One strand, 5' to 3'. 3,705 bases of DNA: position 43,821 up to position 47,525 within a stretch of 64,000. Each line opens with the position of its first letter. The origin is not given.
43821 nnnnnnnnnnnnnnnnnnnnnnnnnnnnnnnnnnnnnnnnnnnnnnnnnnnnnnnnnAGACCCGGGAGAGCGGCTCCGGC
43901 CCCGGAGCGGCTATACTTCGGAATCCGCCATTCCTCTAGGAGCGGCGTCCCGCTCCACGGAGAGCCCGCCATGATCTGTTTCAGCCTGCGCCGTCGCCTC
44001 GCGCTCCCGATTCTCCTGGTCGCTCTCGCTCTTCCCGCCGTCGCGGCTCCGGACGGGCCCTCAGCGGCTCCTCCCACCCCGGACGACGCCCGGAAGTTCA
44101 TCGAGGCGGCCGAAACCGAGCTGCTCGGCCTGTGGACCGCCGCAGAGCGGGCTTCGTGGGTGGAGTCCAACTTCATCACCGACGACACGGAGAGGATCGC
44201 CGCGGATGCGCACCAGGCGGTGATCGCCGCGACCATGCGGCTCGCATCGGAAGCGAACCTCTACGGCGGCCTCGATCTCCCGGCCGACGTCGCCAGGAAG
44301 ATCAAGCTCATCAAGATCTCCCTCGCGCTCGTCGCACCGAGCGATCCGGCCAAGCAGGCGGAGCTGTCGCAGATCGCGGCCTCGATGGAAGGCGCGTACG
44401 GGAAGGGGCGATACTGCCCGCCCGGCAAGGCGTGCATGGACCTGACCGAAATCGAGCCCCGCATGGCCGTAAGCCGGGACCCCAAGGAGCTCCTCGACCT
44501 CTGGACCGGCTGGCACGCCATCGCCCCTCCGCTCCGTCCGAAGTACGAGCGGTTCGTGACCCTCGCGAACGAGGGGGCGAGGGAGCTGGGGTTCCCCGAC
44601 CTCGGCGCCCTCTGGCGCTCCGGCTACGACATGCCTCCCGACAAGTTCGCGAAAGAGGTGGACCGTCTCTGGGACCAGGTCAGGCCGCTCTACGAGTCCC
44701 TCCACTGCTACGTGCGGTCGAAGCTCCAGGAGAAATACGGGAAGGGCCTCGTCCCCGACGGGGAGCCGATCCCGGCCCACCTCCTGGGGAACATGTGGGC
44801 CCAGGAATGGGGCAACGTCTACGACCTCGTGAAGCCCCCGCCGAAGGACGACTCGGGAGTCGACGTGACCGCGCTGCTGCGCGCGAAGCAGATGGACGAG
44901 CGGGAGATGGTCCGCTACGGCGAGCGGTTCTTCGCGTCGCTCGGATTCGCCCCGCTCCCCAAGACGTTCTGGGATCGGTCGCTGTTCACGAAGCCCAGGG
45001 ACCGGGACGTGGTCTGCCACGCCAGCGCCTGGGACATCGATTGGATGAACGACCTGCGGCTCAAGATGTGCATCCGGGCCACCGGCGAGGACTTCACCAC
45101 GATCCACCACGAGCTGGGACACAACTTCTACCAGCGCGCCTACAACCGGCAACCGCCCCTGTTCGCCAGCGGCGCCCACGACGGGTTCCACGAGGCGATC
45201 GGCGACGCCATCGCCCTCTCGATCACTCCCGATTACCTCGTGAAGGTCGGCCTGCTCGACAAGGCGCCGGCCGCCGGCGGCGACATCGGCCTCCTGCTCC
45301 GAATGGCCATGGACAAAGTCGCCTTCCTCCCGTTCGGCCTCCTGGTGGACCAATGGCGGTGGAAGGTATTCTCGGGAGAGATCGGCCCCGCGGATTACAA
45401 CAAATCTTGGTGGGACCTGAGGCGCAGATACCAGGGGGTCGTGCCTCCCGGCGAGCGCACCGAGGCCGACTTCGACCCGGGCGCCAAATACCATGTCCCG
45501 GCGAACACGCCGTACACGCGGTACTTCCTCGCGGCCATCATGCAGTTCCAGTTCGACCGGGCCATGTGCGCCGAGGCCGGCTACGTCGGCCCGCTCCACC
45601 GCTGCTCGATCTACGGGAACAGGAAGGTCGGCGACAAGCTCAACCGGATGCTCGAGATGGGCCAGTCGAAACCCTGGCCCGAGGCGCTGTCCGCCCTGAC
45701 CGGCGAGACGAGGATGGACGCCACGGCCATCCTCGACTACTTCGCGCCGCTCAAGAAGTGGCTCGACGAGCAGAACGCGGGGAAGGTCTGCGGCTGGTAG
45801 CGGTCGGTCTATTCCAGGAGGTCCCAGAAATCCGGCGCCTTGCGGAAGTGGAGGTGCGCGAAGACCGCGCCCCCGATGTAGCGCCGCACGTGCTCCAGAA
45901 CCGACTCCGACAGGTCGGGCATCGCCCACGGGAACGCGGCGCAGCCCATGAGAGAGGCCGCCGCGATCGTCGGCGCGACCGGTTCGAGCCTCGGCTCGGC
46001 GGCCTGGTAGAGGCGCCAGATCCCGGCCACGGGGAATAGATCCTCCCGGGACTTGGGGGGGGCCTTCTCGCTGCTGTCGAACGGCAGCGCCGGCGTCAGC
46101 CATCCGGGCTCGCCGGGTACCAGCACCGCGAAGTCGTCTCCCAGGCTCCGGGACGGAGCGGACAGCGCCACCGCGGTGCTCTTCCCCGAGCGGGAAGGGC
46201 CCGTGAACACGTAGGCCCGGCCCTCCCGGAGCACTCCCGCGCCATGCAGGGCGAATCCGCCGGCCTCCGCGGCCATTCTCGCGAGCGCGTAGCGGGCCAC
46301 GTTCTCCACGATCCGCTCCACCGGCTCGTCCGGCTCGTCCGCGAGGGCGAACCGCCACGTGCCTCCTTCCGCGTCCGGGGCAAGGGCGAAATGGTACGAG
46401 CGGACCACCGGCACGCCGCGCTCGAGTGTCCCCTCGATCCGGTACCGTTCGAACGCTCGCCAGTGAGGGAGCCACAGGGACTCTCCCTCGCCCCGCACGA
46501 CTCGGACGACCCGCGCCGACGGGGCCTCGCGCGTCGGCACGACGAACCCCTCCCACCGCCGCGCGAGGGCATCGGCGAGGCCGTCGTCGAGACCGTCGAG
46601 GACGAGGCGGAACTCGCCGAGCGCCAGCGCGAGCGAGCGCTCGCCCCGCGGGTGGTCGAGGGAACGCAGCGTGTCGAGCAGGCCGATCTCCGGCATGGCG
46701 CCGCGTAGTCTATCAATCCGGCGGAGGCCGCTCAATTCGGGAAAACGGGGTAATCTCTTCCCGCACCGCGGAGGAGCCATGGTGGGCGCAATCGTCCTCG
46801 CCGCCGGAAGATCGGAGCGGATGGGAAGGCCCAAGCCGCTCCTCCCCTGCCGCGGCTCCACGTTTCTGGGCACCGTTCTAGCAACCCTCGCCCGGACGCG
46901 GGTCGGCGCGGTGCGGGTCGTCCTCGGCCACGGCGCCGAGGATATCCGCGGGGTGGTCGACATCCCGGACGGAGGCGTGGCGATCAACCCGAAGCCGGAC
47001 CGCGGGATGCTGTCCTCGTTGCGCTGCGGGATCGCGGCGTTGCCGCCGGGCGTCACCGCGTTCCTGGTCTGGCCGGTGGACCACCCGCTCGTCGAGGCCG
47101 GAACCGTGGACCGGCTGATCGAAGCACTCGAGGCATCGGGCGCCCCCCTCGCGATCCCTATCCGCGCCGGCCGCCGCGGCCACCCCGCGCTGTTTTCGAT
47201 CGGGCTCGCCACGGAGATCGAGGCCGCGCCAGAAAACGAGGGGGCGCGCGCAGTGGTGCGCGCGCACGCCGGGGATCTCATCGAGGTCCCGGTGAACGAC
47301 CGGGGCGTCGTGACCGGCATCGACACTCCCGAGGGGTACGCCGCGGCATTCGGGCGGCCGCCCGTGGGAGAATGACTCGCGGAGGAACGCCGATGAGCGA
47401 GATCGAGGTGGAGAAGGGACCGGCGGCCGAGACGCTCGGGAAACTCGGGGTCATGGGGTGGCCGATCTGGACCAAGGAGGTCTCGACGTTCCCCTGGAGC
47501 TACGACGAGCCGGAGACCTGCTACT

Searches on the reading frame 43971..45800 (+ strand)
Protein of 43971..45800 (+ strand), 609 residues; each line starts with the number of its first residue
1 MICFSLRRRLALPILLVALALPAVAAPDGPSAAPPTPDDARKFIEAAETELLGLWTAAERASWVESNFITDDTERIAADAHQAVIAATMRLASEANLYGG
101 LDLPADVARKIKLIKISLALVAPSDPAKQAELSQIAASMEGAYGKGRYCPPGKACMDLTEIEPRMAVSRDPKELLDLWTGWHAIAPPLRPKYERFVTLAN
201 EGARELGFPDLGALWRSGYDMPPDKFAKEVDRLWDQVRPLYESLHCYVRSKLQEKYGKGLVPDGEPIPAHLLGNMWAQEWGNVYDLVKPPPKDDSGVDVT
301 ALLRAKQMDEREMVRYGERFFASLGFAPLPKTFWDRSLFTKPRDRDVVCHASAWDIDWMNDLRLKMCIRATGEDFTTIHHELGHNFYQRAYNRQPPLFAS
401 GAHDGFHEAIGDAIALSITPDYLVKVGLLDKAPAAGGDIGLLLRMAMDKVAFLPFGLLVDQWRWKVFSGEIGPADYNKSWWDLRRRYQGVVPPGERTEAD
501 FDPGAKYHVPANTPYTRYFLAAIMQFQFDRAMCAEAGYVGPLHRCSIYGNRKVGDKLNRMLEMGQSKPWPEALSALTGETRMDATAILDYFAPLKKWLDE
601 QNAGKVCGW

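Call 37: search_protein_families(library=pfam, max_evalue=0.00001, proteins=[window:43971-45800:+])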
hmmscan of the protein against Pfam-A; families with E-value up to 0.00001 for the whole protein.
window:43971-45800:+ (609 aa): 1 family
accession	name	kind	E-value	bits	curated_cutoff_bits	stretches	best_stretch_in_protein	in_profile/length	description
PF01401.24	Peptidase_M2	-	2.7e-222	740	23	1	38-609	5-581/581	Angiotensin-converting enzyme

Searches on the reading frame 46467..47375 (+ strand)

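Call 41: search_protein_families(library=pfam, max_evalue=0.0001, proteins=[window:46467-47375:+])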
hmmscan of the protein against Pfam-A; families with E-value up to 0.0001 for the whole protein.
window:46467-47375:+ (302 aa): 1 family
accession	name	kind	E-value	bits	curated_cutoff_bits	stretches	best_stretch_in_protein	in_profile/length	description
PF12804.13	NTP_transf_3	-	6.2e-37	127.7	27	1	108-267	1-157/160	MobA-like NTP transferase domain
